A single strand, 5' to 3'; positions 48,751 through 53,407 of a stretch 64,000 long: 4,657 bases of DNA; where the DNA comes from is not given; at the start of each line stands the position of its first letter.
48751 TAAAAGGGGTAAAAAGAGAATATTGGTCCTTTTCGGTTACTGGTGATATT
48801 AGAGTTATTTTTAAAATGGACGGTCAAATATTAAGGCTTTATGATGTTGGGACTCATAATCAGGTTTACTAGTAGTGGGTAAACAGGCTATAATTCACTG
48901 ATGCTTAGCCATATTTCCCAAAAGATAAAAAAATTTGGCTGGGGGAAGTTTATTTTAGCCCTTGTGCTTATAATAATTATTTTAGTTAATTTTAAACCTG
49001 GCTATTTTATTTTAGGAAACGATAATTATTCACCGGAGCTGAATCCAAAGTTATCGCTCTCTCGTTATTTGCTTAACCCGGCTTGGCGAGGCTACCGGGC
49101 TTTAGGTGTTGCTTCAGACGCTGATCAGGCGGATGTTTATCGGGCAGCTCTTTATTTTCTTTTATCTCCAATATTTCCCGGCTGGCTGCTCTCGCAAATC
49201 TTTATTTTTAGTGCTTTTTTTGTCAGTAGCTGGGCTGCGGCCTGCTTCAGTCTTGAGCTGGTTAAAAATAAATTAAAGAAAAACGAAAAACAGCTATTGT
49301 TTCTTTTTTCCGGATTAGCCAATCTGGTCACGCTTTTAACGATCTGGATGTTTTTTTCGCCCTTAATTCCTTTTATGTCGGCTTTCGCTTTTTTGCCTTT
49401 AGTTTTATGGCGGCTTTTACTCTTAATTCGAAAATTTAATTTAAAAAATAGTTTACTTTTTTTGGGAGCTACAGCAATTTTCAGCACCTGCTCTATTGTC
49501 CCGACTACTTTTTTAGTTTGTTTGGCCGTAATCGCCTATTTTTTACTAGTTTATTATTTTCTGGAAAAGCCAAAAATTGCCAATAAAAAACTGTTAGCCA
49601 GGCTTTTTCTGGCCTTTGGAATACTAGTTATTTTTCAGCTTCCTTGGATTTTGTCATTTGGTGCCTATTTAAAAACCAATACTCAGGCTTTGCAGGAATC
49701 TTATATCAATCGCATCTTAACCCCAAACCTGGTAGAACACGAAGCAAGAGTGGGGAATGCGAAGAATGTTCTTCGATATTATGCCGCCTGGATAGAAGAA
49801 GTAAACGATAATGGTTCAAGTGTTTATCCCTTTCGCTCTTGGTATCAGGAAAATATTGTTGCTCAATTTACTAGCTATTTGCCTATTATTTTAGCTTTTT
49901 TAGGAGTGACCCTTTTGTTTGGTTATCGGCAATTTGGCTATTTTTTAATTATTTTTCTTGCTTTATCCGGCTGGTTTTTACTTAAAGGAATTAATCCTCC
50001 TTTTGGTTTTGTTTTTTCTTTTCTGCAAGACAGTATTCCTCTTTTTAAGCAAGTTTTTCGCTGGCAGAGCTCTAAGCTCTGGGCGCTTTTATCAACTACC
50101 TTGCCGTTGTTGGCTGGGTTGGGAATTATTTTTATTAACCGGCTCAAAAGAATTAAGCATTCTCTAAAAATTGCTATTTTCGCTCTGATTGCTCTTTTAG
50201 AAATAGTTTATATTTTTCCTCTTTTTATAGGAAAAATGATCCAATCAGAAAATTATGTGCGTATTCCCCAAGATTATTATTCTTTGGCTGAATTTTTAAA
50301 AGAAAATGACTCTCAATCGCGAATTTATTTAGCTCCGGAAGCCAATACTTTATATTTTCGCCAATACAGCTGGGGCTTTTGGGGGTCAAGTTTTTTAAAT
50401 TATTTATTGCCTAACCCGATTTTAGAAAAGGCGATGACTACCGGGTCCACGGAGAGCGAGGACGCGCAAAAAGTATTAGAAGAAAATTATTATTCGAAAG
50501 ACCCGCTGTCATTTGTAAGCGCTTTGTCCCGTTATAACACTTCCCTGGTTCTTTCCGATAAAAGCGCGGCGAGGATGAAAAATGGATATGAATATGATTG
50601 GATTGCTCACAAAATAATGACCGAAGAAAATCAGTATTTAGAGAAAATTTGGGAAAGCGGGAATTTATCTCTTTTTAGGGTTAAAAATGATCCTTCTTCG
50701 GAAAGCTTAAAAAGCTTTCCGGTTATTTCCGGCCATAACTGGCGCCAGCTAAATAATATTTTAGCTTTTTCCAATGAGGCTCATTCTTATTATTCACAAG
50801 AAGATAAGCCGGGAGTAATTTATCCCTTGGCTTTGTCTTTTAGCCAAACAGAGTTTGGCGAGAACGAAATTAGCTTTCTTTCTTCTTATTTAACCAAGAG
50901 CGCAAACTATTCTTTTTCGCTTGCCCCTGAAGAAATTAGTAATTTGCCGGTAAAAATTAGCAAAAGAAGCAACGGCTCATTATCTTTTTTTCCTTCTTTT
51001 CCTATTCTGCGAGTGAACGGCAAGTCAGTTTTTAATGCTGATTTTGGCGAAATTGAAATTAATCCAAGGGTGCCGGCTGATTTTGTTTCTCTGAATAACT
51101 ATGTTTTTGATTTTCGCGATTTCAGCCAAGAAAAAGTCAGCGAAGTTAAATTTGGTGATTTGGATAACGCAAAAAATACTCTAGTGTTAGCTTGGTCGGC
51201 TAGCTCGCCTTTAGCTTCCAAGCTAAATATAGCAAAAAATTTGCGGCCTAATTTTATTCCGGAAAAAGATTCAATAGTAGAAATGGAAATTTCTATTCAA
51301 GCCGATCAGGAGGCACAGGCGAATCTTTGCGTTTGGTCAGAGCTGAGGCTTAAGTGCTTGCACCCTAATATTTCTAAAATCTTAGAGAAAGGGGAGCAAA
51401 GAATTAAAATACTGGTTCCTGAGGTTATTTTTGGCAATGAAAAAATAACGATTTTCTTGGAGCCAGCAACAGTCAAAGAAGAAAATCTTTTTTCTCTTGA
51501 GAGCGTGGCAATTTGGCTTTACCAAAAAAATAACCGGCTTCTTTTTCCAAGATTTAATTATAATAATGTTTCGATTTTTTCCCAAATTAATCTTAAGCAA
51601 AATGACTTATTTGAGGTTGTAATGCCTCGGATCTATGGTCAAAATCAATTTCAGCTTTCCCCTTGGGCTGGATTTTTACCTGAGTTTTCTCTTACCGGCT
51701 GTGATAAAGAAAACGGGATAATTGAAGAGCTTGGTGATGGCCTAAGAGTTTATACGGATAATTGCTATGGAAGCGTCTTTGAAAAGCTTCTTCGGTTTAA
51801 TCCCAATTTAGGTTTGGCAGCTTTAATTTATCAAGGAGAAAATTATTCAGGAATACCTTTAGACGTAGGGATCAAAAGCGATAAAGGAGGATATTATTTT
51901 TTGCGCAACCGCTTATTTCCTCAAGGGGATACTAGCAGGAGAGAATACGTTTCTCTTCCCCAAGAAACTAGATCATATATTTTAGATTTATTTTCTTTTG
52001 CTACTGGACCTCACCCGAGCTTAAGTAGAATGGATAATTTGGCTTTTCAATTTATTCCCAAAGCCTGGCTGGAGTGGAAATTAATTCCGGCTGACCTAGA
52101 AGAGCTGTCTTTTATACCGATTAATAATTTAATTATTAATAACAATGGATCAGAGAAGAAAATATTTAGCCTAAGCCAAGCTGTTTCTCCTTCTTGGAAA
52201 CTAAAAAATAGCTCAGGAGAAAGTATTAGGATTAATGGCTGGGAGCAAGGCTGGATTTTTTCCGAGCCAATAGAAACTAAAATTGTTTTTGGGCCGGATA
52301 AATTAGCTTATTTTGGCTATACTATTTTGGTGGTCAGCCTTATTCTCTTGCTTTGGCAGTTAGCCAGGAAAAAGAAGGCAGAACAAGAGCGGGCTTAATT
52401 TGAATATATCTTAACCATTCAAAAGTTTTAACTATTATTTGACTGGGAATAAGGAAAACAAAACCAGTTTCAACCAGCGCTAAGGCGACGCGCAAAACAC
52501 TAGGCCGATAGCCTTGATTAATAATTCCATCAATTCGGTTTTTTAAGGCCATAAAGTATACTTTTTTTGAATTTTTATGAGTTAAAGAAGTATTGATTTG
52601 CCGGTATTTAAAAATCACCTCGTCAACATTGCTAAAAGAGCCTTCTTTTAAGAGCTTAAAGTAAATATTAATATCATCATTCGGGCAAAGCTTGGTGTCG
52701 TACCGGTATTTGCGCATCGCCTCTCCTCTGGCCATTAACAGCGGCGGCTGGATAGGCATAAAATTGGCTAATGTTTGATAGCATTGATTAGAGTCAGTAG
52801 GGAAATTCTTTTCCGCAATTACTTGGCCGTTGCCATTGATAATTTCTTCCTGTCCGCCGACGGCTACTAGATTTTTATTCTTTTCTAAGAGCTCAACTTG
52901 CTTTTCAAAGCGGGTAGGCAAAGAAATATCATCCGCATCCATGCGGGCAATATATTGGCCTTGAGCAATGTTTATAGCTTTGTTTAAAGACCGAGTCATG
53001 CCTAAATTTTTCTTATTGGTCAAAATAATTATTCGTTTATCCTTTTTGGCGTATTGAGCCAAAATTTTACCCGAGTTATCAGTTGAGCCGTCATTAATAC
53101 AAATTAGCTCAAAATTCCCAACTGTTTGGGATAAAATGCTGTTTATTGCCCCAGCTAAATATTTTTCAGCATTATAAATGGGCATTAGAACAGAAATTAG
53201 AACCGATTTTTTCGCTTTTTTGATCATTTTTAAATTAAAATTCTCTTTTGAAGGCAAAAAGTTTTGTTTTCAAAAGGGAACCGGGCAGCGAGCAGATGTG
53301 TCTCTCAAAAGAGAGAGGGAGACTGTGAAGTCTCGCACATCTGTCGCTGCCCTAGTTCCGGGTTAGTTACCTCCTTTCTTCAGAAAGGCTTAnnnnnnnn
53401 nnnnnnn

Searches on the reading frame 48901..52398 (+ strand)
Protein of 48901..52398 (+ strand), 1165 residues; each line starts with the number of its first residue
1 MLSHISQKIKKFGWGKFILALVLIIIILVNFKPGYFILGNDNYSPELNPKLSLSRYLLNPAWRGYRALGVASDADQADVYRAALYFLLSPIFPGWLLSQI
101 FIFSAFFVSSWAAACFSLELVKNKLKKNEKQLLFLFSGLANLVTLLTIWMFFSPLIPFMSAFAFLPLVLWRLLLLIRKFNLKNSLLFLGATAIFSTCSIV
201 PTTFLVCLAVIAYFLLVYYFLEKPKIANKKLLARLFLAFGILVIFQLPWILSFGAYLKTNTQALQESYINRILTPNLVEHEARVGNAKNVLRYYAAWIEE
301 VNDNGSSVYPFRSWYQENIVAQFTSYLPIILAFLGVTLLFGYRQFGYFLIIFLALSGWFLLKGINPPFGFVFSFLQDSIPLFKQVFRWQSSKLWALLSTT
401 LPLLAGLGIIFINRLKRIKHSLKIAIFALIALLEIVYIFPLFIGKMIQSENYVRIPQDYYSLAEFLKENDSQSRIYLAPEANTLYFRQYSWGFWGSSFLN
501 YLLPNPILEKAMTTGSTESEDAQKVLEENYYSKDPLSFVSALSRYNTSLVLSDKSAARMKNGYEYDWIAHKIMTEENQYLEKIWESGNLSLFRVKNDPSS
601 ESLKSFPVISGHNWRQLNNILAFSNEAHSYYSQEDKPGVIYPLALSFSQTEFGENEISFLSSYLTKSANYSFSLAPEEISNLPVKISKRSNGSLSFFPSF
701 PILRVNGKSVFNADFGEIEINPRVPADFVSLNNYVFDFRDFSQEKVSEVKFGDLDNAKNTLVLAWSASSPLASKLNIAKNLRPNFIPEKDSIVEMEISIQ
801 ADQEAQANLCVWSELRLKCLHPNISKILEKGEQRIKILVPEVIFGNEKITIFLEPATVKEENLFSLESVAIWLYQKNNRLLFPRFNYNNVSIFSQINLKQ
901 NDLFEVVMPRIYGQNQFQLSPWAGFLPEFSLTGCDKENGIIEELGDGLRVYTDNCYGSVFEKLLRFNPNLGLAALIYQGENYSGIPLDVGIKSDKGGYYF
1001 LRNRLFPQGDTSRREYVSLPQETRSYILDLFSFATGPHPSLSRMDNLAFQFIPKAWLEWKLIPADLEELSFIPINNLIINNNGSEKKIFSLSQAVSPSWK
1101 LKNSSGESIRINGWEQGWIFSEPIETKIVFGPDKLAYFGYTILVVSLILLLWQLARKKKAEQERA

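Call 101: search_protein_families(library=pfam, proteins=[window:48901-52398:+], max_evalue=0.001)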
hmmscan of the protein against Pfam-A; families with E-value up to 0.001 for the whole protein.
window:48901-52398:+ (1165 aa): 1 family
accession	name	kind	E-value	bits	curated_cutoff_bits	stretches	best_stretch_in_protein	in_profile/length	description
PF11847.13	GT-C_AftD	-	6.9e-05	21.4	26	1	421-503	376-455/661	Alpha-(1->3)-arabinofuranosyltransferase, N-terminal GT-C domain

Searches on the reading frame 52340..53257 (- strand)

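Call 101: search_protein_families(library=pfam, proteins=[window:52340-53257:-], max_evalue=0.001)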
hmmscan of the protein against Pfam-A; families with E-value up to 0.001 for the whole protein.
window:52340-53257:- (305 aa): 3 families
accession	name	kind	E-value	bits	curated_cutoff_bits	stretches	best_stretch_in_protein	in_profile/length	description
PF00535.33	Glycos_transf_2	-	6.5e-38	130.7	23.3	1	22-154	1-132/168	Glycosyl transferase family 2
PF10111.15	Glyco_tranf_2_2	-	1.3e-09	38.4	27.3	1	22-131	1-118/276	Glycosyltransferase like family 2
PF13641.12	Glyco_tranf_2_3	-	6.4e-09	36.6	27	1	21-202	3-194/230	Glycosyltransferase like family 2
